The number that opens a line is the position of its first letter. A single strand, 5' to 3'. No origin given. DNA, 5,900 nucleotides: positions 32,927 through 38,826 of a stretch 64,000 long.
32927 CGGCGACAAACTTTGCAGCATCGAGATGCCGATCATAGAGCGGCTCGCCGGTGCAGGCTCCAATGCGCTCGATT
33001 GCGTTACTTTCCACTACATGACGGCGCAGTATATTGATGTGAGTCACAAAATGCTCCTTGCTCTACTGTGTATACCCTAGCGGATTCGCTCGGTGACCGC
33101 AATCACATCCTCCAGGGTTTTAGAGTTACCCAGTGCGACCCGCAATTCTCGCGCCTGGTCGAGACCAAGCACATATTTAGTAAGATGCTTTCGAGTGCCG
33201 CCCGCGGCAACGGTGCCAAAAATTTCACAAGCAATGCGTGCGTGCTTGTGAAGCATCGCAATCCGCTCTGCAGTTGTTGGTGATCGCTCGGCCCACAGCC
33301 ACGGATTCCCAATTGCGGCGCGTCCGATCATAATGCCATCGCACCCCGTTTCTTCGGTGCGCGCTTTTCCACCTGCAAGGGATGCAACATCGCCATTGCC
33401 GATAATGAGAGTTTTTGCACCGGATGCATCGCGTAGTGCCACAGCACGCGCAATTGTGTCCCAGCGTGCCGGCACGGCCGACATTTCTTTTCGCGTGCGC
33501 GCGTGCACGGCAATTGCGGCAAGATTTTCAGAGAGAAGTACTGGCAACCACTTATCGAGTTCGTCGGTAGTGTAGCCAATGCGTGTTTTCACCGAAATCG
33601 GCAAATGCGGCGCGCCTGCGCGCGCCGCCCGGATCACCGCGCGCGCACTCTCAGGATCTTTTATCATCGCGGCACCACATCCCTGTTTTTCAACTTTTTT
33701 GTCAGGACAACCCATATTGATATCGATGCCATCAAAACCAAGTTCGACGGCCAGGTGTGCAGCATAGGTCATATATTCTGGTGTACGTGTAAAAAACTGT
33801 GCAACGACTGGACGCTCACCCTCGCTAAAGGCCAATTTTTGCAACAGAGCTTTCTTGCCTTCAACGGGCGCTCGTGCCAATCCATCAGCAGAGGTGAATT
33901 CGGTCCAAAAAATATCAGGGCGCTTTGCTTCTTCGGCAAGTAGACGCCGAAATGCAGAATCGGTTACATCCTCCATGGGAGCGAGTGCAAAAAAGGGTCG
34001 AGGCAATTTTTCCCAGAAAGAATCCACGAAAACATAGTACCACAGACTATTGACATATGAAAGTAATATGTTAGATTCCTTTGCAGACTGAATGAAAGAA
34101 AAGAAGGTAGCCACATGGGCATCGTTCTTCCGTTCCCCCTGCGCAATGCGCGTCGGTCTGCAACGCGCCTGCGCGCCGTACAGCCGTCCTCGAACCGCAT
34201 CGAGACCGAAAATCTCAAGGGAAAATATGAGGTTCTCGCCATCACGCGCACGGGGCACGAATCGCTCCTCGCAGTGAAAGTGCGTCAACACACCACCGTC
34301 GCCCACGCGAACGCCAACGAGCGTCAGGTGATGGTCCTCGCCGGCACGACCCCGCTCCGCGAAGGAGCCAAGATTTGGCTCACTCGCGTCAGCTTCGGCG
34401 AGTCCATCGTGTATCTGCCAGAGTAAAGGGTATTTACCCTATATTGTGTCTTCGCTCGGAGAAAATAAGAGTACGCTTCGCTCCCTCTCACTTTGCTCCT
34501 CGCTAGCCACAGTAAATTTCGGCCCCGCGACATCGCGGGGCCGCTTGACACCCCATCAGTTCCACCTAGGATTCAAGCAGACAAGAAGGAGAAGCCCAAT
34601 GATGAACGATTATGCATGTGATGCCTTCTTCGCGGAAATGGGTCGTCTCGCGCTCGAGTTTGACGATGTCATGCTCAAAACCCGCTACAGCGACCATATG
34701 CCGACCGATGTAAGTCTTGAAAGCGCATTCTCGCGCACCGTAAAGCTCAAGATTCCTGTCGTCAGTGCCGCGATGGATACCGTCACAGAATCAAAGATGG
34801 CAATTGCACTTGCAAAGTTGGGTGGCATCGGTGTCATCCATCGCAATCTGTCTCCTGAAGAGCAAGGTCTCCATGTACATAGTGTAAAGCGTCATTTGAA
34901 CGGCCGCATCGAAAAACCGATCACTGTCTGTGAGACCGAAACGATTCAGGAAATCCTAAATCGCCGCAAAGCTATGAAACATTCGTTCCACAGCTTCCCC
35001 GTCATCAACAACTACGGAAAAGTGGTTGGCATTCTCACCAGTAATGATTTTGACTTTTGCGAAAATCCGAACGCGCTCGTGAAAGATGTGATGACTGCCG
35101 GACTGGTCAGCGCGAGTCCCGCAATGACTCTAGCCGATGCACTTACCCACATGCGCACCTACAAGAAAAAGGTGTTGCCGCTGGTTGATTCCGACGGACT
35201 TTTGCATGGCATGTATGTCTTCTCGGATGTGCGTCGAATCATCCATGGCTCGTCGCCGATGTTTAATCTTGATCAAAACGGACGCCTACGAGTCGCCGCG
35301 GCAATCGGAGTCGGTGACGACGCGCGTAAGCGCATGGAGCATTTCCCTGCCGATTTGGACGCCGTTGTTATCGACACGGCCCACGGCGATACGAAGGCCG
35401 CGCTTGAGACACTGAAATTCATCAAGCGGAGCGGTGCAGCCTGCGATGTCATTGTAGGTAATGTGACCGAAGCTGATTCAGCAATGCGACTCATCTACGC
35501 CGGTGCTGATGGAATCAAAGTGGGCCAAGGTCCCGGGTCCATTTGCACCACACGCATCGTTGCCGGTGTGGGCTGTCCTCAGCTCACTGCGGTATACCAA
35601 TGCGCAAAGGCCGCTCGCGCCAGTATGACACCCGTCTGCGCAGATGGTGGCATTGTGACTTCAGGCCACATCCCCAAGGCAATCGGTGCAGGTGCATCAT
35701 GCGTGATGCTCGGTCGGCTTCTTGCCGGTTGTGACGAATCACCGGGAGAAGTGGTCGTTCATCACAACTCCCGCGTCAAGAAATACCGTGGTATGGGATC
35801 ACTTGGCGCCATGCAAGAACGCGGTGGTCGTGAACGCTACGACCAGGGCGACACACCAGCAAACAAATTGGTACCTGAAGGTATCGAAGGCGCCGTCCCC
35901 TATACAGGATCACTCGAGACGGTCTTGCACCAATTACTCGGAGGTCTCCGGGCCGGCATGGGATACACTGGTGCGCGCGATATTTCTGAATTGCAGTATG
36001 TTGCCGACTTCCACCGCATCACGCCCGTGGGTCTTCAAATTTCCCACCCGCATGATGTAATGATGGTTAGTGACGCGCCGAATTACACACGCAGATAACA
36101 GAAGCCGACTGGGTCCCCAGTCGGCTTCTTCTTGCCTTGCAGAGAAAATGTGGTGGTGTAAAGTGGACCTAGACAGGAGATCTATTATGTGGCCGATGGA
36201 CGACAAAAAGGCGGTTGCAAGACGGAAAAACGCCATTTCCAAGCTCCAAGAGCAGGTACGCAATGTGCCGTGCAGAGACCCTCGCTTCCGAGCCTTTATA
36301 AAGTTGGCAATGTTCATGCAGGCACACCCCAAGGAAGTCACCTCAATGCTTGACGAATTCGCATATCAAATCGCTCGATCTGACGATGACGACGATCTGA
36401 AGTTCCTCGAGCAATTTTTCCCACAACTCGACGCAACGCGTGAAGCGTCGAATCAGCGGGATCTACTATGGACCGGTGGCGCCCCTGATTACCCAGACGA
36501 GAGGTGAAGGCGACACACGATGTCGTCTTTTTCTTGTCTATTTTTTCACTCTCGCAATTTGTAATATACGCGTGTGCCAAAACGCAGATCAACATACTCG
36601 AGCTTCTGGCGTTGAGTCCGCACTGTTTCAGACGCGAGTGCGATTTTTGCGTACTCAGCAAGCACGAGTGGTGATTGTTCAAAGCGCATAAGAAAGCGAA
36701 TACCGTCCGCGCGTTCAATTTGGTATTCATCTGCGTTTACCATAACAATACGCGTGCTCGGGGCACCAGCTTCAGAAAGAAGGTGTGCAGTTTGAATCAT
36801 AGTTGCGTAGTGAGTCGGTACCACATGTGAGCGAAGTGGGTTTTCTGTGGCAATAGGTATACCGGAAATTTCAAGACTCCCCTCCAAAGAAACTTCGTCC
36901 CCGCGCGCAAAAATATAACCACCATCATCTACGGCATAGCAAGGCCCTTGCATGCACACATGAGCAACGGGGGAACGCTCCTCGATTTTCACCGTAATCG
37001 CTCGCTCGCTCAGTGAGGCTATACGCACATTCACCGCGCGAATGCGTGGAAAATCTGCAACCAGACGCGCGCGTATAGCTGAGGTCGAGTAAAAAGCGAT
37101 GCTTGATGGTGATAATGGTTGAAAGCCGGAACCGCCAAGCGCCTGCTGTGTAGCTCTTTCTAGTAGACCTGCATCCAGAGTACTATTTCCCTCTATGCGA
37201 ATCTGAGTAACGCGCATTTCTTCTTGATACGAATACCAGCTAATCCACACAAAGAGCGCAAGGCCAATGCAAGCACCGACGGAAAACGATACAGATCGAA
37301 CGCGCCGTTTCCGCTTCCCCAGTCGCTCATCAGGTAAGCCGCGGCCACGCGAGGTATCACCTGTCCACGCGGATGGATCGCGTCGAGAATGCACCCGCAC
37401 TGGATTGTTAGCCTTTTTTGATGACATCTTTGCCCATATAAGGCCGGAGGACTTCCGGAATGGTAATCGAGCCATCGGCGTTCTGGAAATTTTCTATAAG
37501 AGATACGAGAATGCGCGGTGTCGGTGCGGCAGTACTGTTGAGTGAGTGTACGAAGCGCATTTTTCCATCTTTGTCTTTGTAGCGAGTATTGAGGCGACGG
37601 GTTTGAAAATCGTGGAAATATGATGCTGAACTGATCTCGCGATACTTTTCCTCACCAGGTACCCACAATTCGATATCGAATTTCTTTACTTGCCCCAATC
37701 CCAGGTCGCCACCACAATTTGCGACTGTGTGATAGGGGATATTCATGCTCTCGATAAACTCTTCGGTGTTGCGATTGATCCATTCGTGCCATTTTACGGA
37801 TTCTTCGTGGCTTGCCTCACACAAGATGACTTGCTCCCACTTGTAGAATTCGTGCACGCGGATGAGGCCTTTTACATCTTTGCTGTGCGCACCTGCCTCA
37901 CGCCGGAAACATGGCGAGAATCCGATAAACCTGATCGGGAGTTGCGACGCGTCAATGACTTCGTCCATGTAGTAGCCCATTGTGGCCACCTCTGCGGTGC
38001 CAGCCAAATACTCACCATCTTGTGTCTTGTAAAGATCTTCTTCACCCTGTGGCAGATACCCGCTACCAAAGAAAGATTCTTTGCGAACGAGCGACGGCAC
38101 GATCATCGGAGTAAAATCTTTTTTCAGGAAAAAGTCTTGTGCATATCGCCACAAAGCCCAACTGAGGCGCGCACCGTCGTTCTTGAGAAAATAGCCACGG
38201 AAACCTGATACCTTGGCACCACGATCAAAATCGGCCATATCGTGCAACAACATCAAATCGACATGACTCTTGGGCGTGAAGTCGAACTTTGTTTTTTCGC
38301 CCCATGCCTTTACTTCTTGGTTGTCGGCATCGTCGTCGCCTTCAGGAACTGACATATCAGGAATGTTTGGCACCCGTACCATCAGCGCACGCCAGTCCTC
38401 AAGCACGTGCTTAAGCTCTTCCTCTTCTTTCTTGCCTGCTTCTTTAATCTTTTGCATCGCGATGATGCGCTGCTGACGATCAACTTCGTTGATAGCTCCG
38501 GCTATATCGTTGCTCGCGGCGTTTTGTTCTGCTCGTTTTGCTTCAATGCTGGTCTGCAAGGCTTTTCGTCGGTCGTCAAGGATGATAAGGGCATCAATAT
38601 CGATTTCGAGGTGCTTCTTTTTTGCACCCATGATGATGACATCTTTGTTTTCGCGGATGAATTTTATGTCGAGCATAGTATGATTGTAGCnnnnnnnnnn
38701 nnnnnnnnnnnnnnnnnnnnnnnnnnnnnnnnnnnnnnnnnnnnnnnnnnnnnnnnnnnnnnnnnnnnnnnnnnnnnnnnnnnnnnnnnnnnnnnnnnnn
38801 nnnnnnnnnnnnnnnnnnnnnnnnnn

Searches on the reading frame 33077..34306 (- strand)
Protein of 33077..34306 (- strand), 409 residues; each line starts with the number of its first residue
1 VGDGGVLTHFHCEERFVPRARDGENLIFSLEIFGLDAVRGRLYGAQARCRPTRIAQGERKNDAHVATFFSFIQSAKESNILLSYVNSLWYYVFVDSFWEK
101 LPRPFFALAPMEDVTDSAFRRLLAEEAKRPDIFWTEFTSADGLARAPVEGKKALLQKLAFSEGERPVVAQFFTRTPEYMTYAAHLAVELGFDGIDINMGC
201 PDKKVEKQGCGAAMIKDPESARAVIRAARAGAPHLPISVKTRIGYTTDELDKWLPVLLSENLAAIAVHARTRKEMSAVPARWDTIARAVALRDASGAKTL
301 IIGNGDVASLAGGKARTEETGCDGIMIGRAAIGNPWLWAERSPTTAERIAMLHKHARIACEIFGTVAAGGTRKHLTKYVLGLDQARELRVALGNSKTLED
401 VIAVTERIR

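Call 25: search_protein_families(library=pfam, proteins=[window:33077-34306:-], max_evalue=0.001)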
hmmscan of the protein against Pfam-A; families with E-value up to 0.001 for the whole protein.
window:33077-34306:- (409 aa): 1 family
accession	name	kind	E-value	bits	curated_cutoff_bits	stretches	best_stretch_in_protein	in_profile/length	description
PF01207.24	Dus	-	4e-55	187.5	20.4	1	108-399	2-296/311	Dihydrouridine synthase (Dus)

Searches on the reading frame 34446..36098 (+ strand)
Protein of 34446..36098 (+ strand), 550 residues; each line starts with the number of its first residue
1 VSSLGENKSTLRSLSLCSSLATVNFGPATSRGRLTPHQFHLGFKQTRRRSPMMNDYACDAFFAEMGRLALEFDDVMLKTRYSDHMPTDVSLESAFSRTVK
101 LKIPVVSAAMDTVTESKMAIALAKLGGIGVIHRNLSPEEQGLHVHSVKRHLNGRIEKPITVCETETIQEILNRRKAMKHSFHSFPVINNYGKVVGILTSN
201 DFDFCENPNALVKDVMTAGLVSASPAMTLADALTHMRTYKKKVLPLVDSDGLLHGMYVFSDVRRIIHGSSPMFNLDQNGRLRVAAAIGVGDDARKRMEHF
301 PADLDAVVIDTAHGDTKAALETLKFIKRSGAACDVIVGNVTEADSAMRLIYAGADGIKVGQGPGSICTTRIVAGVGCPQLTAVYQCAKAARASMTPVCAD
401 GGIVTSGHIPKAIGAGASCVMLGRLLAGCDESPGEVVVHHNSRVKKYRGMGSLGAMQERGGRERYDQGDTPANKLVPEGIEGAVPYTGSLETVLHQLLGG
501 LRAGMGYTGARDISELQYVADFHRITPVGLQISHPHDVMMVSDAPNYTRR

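Call 25: search_protein_families(library=pfam, proteins=[window:34446-36098:+], max_evalue=0.001)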
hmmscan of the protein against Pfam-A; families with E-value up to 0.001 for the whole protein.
window:34446-36098:+ (550 aa): 4 families
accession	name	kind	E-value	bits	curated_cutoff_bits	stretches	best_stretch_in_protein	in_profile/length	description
PF00478.31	IMPDH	-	2.2e-135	451.6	25.6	1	69-536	1-345/345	IMP dehydrogenase / GMP reductase domain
PF00571.33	CBS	-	1.1e-17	64.5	24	2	212-267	1-56/57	CBS domain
PF01070.24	FMN_dh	-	1.6e-08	34.5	24.9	1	311-426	198-305/350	FMN-dependent dehydrogenase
PF03060.21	NMO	-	4.5e-08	33.3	28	1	319-440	122-239/331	Nitronate monooxygenase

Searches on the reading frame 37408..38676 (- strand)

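Call 25: search_protein_families(library=pfam, proteins=[window:37408-38676:-], max_evalue=0.001)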
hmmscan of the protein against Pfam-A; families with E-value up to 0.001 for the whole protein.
window:37408-38676:- (422 aa): 2 families
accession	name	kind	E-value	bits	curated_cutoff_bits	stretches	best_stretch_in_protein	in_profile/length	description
PF00587.30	tRNA-synt_2b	-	1.3e-29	104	29.3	1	222-396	11-178/179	tRNA synthetase class II core domain (G, H, P, S and T)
PF02403.27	Seryl_tRNA_N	-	1.9e-17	63.9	28.2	1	1-106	1-108/108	Seryl-tRNA synthetase N-terminal domain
